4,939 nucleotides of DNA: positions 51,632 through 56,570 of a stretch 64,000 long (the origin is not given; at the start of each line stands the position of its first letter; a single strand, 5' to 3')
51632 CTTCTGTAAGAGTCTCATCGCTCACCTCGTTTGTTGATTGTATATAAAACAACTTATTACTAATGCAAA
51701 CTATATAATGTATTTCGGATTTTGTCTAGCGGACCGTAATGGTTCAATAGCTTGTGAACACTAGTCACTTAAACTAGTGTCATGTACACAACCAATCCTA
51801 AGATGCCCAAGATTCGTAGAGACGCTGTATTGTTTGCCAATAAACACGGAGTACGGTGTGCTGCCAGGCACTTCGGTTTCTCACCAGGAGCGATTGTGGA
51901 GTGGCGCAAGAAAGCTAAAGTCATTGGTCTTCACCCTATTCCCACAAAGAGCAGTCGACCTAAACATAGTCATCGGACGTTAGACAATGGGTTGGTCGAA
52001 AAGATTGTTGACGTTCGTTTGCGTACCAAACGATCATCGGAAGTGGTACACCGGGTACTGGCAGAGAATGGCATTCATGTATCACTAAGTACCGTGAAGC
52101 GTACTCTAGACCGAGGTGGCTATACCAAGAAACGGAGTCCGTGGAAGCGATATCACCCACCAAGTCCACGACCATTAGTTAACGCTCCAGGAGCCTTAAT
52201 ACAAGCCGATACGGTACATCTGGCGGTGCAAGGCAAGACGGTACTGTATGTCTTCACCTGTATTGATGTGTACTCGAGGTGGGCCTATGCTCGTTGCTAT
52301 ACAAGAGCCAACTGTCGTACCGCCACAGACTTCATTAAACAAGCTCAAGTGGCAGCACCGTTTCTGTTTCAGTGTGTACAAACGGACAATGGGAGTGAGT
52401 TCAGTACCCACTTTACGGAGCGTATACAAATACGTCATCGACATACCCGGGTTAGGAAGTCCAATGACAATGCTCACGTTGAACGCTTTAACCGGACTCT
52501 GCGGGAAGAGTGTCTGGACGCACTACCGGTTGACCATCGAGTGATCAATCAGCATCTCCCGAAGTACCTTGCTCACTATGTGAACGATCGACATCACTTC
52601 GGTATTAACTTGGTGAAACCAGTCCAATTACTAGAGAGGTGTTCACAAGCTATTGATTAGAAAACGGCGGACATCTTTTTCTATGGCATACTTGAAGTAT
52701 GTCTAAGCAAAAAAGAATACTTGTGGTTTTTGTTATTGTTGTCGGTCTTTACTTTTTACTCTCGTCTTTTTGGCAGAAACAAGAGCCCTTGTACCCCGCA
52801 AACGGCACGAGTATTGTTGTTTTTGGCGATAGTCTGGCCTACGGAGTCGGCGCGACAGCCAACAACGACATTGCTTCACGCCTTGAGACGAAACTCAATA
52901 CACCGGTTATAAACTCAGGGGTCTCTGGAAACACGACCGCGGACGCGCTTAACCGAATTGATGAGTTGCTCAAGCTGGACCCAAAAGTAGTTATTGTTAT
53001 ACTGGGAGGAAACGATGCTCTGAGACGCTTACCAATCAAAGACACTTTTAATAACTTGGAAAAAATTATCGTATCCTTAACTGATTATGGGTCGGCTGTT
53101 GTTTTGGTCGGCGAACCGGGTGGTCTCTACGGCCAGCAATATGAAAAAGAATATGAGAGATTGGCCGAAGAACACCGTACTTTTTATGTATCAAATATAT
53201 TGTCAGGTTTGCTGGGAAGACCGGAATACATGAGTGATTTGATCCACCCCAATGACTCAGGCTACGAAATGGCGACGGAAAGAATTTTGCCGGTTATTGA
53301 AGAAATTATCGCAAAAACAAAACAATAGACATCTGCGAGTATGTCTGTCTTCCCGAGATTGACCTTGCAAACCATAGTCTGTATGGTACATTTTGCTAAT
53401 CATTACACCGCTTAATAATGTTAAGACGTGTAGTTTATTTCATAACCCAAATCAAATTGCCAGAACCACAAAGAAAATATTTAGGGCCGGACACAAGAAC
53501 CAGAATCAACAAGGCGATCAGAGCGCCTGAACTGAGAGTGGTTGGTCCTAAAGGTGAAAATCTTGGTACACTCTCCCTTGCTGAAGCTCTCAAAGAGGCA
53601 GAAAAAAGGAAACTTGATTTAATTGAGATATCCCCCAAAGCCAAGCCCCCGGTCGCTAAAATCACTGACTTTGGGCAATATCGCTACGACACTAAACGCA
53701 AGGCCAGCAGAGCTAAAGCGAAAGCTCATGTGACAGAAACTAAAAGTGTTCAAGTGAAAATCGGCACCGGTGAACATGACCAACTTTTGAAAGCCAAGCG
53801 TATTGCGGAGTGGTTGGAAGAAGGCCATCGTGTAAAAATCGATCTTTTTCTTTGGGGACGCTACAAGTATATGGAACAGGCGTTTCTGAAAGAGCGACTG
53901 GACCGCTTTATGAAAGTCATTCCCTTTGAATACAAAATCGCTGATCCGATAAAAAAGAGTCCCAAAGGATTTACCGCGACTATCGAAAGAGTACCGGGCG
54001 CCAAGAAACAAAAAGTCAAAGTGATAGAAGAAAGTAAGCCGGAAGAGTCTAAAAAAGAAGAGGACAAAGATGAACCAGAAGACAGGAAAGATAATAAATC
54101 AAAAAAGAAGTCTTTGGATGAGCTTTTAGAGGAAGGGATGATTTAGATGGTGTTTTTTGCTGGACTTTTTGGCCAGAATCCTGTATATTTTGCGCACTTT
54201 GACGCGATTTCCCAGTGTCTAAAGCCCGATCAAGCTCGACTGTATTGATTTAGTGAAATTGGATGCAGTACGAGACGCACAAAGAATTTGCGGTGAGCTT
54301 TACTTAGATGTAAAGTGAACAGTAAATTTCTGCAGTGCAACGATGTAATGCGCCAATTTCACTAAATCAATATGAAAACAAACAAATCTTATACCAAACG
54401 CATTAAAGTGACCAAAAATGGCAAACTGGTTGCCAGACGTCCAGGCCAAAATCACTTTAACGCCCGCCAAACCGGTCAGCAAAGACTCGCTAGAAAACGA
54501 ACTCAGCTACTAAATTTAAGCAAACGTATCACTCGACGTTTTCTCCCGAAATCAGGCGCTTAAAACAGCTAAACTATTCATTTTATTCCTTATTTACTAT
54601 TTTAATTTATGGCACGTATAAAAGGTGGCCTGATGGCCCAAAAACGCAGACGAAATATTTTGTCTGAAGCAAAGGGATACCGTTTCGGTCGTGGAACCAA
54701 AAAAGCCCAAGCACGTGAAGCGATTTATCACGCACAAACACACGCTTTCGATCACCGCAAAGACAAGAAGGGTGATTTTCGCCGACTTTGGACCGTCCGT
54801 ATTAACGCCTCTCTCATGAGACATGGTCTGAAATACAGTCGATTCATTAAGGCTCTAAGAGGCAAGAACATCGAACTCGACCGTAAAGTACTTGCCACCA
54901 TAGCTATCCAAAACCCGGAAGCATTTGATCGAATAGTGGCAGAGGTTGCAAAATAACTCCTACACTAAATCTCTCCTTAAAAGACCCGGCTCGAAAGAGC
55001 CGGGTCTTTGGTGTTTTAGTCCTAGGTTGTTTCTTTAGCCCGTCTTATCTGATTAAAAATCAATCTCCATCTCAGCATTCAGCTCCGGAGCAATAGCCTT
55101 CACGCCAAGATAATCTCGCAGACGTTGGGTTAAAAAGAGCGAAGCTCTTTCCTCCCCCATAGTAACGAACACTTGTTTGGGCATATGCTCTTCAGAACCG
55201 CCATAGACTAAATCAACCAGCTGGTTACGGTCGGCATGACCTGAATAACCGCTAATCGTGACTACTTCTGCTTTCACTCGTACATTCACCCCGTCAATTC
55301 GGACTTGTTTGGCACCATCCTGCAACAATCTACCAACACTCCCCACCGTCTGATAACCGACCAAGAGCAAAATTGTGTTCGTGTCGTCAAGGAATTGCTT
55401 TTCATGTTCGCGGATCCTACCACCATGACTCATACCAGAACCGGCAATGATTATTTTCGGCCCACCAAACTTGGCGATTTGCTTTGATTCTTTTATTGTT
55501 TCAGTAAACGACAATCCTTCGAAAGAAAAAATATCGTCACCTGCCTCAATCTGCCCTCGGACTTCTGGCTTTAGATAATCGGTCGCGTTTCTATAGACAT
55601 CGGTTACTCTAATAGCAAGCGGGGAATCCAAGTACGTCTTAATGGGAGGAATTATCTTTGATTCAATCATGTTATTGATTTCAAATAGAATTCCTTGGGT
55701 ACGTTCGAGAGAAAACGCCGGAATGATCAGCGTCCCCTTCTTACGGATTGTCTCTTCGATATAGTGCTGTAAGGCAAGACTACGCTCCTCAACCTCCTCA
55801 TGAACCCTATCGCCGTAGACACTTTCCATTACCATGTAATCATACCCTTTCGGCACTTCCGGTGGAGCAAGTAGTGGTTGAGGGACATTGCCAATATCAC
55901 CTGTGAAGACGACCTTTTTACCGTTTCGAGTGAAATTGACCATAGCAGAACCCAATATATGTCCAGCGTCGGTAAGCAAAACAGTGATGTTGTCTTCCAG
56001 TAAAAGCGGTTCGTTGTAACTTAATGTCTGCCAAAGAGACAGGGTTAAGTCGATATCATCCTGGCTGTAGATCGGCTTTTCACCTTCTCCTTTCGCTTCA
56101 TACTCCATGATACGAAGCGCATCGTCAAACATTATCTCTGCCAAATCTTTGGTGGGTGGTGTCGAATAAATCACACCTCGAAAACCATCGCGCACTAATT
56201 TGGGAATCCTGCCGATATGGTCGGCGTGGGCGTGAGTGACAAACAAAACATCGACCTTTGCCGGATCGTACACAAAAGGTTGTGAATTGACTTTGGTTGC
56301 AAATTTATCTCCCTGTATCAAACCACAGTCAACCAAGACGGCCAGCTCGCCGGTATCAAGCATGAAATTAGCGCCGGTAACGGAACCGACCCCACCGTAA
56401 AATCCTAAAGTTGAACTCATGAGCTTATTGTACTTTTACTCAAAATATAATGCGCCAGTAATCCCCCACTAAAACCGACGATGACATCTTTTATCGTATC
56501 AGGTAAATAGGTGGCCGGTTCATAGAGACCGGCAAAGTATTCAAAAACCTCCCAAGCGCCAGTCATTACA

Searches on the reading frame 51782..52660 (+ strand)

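Call 76: search_protein_families(library=pfam, proteins=[window:51782-52660:+], max_evalue=0.0001)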
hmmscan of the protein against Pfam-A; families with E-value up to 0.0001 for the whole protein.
window:51782-52660:+ (292 aa): 2 families
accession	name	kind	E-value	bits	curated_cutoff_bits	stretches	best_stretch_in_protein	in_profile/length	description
PF00665.32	rve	-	4.3e-15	56.2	32.6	1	134-226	2-101/102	Integrase core domain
PF13683.12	rve_3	-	2.2e-10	40.6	26.5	1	216-277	2-64/67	Integrase core domain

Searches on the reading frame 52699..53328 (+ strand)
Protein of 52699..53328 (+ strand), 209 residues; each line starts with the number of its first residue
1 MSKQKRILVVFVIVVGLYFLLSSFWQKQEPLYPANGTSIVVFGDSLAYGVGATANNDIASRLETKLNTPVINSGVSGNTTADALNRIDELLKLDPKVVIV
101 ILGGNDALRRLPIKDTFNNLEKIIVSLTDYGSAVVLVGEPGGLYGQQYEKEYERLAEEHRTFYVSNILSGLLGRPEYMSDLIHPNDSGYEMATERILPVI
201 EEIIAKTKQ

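Call 76: search_protein_families(library=pfam, proteins=[window:52699-53328:+], max_evalue=0.0001)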
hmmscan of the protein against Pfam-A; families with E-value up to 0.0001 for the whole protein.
window:52699-53328:+ (209 aa): 3 families
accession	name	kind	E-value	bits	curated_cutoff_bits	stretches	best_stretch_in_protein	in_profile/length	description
PF13472.12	Lipase_GDSL_2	-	8.8e-25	88.7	32.9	1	41-190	1-177/178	GDSL-like Lipase/Acylhydrolase family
PF00657.28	Lipase_GDSL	-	7.3e-13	49.6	23.6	1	39-196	1-208/208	GDSL-like Lipase/Acylhydrolase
PF04311.20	DUF459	-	7.5e-07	29.1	27.2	1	39-109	2-74/197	Protein of unknown function (DUF459)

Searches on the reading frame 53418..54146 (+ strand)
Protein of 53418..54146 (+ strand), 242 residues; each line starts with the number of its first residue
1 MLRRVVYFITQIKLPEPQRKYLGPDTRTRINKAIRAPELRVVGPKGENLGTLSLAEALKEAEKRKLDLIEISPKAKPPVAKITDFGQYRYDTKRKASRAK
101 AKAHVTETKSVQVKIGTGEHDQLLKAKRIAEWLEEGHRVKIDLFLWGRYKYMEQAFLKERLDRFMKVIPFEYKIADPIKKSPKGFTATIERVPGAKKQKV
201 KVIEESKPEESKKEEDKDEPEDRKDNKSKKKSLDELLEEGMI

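Call 76: search_protein_families(library=pfam, proteins=[window:53418-54146:+], max_evalue=0.0001)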
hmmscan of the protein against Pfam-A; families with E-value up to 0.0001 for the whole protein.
window:53418-54146:+ (242 aa): 2 families
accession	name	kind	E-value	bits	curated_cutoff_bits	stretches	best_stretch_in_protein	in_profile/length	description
PF05198.21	IF3_N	-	2.8e-25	88.7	26.9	1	30-97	1-68/70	Translation initiation factor IF-3, N-terminal domain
PF00707.27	IF3_C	-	1e-08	35.4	34.8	1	107-167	2-61/86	Translation initiation factor IF-3, C-terminal domain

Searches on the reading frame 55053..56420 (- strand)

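Call 76: search_protein_families(library=pfam, proteins=[window:55053-56420:-], max_evalue=0.0001)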
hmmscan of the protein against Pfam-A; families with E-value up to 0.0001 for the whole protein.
window:55053-56420:- (455 aa): 5 families
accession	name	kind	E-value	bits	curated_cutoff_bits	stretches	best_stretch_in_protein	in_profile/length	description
PF10996.14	Beta-Casp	-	1.2e-28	100.4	27.7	1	241-365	1-119/120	Beta-Casp domain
PF16661.11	Lactamase_B_6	-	1.3e-11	44.7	27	1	21-175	2-161/193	Metallo-beta-lactamase superfamily domain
PF07521.17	RMMBL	-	3.1e-11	43.5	21.6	1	380-445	2-63/63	Zn-dependent metallo-hydrolase RNA specificity domain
PF00753.33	Lactamase_B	-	2.4e-10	41.1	22.7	1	20-79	10-67/196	Metallo-beta-lactamase superfamily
PF12706.13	Lactamase_B_2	-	2.5e-07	30.9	27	1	28-183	3-150/200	Beta-lactamase superfamily domain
